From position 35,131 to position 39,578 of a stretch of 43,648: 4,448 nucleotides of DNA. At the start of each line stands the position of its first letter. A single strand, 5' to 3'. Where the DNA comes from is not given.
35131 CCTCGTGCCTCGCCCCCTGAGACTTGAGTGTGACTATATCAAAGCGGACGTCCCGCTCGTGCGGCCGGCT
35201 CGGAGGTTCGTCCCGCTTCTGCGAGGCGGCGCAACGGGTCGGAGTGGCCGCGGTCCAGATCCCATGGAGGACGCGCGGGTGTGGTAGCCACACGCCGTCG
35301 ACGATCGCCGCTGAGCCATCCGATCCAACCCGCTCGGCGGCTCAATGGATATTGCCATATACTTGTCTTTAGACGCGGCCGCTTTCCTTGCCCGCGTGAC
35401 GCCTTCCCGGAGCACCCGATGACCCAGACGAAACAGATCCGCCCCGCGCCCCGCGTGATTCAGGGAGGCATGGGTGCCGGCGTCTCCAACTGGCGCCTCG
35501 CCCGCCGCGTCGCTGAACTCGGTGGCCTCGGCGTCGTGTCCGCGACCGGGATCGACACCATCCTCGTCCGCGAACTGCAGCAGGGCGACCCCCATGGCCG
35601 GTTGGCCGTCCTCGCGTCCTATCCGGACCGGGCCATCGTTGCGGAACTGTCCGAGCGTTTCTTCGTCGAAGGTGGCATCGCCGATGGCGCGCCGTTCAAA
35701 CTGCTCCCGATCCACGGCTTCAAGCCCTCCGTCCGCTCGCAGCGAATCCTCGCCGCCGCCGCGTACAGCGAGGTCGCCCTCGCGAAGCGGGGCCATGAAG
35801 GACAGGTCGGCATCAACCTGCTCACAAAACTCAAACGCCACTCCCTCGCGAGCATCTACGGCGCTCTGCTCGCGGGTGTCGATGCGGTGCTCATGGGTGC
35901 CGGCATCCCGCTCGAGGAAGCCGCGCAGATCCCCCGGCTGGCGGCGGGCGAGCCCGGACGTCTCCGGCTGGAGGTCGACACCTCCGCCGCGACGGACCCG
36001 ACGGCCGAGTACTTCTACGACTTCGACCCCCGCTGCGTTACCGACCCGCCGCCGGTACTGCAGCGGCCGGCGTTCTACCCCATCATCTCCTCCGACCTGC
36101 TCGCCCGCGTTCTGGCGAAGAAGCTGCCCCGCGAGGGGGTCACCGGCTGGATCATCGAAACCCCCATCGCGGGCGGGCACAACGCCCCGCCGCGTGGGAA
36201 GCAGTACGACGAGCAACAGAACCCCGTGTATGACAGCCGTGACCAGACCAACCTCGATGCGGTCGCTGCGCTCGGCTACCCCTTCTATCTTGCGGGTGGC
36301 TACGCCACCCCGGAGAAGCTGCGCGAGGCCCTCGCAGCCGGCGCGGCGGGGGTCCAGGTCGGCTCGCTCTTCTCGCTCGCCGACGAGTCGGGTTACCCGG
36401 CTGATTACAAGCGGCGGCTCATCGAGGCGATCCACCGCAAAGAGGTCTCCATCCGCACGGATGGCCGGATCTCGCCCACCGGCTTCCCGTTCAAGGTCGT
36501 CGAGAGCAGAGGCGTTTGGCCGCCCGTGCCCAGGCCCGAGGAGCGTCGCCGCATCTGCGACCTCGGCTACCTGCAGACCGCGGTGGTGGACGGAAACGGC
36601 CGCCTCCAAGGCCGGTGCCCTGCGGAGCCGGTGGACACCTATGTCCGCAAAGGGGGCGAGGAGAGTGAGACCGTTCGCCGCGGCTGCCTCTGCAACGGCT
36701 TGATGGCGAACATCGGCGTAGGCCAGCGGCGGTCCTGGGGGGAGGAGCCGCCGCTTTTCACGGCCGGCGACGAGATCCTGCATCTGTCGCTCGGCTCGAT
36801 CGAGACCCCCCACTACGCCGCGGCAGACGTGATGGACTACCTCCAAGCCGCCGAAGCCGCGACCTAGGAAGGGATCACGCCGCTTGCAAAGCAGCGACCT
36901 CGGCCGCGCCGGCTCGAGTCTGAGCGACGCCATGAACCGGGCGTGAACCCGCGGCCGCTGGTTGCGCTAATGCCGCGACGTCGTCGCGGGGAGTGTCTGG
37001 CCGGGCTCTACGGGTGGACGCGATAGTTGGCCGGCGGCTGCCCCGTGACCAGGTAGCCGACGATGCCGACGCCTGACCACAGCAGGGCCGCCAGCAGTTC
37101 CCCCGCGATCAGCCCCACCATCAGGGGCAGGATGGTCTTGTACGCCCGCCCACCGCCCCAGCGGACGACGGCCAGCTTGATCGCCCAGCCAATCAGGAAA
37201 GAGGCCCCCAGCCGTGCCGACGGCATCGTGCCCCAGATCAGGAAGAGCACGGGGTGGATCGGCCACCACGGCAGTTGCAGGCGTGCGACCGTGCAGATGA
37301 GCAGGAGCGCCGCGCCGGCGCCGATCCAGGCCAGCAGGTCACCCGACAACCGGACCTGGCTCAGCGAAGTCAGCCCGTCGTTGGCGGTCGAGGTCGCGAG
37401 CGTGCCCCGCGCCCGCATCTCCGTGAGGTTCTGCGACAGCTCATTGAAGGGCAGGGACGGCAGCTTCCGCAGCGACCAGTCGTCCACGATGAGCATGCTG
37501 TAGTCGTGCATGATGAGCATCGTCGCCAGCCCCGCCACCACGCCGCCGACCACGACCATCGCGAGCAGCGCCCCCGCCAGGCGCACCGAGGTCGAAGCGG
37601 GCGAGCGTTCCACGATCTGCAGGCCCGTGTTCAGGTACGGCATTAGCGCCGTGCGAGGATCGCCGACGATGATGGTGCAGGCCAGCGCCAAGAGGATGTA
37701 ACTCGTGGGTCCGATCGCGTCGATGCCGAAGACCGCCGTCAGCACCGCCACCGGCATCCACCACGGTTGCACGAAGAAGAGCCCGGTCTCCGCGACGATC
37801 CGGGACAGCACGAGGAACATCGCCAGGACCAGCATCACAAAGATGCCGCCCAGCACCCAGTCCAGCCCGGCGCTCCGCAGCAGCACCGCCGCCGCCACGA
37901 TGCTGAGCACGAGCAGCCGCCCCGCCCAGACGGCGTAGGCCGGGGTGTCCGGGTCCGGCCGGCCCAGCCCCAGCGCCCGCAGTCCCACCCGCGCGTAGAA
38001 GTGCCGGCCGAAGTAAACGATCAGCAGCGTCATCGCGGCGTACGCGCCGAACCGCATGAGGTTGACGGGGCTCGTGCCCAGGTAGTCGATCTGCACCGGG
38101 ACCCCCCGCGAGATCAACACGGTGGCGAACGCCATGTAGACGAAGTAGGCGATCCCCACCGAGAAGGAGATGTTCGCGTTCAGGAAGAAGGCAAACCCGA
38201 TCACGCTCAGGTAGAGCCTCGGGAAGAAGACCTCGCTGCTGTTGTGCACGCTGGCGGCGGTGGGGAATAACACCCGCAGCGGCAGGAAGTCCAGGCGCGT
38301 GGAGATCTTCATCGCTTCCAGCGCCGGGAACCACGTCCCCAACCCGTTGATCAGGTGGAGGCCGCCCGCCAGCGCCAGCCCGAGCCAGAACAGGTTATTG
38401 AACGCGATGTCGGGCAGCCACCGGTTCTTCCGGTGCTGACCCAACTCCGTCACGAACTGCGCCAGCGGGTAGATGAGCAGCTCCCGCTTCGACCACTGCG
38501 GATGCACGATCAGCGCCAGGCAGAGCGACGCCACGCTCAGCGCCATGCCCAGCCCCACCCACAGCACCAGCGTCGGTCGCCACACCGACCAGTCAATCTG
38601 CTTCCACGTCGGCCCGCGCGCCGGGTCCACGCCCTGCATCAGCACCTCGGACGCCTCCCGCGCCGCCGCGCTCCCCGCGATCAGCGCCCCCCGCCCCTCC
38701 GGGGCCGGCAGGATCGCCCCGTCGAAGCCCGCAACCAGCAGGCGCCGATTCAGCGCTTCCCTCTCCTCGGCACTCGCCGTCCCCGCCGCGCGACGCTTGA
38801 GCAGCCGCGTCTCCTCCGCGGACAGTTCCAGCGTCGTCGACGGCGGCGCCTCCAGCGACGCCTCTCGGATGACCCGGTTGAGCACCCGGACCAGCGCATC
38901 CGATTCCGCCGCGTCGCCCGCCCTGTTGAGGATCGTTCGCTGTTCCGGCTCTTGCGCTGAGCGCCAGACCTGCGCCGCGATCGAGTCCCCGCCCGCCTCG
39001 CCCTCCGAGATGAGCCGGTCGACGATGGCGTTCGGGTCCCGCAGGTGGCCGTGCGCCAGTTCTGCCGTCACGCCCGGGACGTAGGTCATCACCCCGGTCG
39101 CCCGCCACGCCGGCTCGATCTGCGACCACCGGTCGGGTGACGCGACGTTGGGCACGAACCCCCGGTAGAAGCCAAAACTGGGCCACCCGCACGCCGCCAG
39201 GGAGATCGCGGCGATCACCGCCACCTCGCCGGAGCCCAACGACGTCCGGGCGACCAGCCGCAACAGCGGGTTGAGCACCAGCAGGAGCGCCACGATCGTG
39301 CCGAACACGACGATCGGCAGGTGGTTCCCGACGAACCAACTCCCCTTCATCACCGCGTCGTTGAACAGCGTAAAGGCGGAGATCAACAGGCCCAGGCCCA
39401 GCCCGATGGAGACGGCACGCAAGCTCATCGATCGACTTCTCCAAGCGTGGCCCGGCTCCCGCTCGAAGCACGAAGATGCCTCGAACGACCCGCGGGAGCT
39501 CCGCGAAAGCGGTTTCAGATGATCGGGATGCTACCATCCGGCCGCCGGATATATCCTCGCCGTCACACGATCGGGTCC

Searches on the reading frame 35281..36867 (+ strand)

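Call 25: search_protein_families(library=pfam, proteins=[window:35281-36867:+], max_evalue=0.00001)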
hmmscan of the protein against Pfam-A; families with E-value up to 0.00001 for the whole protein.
window:35281-36867:+ (528 aa): 1 family
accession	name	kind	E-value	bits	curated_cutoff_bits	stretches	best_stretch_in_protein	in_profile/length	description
PF03060.21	NMO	-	1.2e-13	51.6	28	1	282-383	152-244/331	Nitronate monooxygenase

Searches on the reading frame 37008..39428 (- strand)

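Call 25: search_protein_families(library=pfam, proteins=[window:37008-39428:-], max_evalue=0.00001)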
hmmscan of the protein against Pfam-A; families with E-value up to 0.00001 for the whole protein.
window:37008-39428:- (806 aa): 2 families
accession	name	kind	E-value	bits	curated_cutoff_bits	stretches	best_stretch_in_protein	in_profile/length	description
PF20581.3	DUF6785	-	8.5e-73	246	25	2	258-643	125-497/498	Family of unknown function (DUF6785)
PF20580.3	DUF6784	-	4.7e-20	72.1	26.4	1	700-790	2-92/101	Domain of unknown function (DUF6784)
